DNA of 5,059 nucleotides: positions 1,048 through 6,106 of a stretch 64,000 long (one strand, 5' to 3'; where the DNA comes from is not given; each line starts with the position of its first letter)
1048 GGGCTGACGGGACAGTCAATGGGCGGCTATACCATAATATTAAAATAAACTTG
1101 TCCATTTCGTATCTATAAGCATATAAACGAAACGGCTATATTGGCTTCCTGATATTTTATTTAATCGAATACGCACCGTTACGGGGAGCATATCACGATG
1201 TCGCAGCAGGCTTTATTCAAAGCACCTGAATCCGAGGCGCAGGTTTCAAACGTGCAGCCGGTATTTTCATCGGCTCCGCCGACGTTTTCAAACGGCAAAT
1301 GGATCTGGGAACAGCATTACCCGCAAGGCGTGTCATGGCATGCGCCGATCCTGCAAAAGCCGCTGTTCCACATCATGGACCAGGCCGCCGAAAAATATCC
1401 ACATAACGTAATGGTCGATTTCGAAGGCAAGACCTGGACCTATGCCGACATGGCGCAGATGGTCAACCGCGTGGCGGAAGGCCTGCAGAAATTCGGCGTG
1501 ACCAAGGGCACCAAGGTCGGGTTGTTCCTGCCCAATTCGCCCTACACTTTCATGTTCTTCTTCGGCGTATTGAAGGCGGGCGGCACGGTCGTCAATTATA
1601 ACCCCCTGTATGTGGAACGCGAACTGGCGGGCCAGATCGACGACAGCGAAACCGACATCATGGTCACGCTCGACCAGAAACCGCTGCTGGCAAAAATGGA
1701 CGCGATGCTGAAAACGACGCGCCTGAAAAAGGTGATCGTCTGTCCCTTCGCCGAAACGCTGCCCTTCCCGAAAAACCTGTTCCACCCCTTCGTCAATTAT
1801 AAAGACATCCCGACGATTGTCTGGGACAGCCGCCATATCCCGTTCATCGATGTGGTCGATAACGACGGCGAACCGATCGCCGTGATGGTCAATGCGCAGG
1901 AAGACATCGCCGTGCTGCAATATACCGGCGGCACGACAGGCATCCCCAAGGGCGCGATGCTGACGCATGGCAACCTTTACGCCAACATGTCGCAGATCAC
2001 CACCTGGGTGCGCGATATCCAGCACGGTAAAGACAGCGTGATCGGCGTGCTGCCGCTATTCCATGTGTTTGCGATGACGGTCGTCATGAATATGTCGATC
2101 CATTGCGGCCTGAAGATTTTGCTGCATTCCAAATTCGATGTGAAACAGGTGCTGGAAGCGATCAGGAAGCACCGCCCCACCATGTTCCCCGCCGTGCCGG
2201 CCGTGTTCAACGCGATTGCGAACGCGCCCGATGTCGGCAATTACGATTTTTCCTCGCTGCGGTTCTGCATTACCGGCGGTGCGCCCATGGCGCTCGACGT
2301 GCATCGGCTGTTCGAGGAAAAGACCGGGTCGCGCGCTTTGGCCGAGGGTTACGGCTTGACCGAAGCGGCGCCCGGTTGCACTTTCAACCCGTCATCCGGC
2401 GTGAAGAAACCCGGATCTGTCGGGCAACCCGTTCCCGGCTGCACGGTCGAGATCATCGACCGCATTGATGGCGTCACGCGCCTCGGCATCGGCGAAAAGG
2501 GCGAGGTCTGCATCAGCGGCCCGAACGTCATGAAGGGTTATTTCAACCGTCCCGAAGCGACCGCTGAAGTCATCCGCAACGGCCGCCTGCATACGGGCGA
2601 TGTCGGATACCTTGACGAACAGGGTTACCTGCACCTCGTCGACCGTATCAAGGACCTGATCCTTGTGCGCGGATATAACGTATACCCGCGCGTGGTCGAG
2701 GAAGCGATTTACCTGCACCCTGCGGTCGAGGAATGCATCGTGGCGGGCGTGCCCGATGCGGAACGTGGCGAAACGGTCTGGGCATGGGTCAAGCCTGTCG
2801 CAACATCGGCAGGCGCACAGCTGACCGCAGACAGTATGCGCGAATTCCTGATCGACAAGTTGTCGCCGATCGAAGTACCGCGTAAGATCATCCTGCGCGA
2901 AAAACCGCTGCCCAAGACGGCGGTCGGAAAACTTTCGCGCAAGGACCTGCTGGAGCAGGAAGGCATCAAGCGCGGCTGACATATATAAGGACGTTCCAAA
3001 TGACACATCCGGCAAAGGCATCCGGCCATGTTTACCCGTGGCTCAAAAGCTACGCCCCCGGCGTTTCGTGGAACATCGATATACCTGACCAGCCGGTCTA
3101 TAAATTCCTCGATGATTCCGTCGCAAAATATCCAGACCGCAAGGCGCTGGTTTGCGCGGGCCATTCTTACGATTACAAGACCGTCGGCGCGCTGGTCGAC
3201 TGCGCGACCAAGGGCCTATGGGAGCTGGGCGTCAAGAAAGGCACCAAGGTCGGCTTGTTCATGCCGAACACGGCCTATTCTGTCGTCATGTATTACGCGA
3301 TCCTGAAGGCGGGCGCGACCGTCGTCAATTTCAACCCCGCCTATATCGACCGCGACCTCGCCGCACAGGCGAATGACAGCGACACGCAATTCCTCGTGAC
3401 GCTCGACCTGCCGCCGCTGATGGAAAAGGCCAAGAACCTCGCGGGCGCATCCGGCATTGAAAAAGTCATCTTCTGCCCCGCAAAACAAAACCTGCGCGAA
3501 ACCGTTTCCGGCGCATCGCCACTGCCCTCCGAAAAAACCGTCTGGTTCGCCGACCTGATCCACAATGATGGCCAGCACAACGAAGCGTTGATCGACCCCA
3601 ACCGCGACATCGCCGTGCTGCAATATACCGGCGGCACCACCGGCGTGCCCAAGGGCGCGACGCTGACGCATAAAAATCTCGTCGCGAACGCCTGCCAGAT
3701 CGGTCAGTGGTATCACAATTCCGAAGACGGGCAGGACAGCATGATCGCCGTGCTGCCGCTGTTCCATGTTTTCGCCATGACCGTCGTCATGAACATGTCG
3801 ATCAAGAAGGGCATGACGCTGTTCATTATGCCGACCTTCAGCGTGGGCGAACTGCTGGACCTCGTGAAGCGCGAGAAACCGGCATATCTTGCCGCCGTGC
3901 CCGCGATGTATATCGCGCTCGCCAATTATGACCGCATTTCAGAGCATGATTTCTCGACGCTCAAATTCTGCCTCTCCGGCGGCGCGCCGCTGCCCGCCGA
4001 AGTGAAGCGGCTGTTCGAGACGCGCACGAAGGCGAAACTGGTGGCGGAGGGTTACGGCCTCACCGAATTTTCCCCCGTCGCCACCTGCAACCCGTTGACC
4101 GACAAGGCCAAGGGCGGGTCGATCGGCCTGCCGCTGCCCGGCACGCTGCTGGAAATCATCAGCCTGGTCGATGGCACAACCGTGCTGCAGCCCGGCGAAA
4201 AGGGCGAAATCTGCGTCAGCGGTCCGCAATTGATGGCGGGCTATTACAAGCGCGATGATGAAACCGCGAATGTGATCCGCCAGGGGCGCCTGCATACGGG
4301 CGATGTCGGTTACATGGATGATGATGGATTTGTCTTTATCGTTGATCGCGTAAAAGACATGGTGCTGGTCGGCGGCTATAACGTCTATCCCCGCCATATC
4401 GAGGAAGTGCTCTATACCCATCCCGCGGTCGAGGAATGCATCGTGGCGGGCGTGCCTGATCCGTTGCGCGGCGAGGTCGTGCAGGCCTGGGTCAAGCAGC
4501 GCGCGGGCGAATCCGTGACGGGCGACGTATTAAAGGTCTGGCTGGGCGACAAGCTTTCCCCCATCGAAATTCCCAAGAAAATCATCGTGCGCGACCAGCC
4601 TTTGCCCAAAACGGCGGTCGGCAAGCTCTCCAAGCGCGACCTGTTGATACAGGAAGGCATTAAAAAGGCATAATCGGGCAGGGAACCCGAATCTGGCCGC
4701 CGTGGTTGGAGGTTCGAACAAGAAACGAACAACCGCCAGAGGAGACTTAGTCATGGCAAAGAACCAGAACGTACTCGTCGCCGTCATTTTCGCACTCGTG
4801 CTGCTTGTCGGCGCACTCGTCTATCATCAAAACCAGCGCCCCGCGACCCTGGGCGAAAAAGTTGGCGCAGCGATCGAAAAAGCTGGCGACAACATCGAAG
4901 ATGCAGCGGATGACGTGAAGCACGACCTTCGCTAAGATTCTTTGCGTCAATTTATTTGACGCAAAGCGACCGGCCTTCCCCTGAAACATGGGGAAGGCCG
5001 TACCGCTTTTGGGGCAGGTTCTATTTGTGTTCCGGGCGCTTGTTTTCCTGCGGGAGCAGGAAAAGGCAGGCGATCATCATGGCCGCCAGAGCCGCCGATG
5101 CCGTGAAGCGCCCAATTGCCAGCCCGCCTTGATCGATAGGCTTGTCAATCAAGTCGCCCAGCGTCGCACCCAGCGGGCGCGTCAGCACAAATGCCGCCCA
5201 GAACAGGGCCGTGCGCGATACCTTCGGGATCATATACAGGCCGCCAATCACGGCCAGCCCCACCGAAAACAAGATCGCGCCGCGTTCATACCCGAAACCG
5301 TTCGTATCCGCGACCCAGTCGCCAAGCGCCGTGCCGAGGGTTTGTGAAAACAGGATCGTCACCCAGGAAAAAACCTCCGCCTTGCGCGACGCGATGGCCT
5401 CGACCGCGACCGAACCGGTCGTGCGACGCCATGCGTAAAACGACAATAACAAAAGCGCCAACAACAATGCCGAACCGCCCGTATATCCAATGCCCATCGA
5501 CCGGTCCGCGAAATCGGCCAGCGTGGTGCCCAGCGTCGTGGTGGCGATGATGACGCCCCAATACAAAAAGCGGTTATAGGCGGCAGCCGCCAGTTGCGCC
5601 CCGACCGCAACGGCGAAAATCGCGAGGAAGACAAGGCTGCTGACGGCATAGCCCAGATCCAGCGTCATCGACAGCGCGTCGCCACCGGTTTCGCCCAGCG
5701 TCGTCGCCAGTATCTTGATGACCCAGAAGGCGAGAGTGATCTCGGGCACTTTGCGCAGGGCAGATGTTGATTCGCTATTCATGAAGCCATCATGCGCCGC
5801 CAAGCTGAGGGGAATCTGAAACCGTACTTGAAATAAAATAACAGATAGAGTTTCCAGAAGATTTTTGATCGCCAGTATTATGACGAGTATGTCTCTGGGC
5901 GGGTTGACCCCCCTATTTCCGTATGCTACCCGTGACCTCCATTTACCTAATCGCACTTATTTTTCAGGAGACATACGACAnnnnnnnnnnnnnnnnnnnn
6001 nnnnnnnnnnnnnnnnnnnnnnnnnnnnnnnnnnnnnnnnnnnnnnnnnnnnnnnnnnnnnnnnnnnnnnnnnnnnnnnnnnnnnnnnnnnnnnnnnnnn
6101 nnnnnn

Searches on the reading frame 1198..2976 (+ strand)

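Call 40: search_protein_families(library=pfam, proteins=[window:1198-2976:+], max_evalue=0.001)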
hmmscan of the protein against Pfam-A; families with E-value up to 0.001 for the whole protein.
window:1198-2976:+ (593 aa): 2 families
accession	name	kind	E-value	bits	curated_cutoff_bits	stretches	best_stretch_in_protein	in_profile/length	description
PF00501.34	AMP-binding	-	1.4e-94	317.4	29.9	1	61-449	2-384/384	AMP-binding enzyme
PF13193.12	AMP-binding_C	-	6e-15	56.4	24.5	1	500-578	2-76/76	AMP-binding enzyme C-terminal domain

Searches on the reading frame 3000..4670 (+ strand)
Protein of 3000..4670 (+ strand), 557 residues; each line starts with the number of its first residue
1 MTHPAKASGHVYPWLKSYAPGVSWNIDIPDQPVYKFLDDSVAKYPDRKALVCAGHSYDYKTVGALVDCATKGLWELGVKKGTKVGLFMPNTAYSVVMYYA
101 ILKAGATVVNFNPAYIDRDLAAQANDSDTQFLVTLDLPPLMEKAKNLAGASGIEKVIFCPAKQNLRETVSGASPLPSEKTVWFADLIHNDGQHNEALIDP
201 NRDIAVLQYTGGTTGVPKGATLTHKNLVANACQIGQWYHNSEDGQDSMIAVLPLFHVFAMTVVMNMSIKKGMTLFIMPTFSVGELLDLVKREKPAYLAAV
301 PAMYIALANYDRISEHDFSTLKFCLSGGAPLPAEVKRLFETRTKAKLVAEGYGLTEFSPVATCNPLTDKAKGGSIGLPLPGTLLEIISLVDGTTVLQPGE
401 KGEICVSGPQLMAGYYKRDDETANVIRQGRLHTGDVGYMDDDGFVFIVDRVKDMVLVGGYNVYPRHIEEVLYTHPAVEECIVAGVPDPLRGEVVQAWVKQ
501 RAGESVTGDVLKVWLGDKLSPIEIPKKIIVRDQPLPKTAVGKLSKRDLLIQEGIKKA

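Call 40: search_protein_families(library=pfam, proteins=[window:3000-4670:+], max_evalue=0.001)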
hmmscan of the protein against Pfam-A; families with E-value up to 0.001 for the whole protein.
window:3000-4670:+ (557 aa): 2 families
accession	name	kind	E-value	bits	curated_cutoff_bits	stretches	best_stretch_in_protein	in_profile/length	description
PF00501.34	AMP-binding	-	7.1e-88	295.4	29.9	1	38-416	2-384/384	AMP-binding enzyme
PF13193.12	AMP-binding_C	-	1.3e-16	61.7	24.5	1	467-542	2-76/76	AMP-binding enzyme C-terminal domain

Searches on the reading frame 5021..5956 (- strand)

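Call 40: search_protein_families(library=pfam, proteins=[window:5021-5956:-], max_evalue=0.001)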
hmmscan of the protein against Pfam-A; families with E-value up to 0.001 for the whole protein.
window:5021-5956:- (311 aa): 1 family
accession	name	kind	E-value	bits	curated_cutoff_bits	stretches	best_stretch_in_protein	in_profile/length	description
PF03988.17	DUF347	-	2.3e-56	188.3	28.2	4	76-125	1-50/52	Repeat of Unknown Function (DUF347)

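Call 41: search_protein_families(library=padloc, proteins=[window:5021-5956:-], max_evalue=0.01)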
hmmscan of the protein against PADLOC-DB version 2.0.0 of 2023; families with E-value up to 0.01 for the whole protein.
window:5021-5956:- (311 aa): 0 families
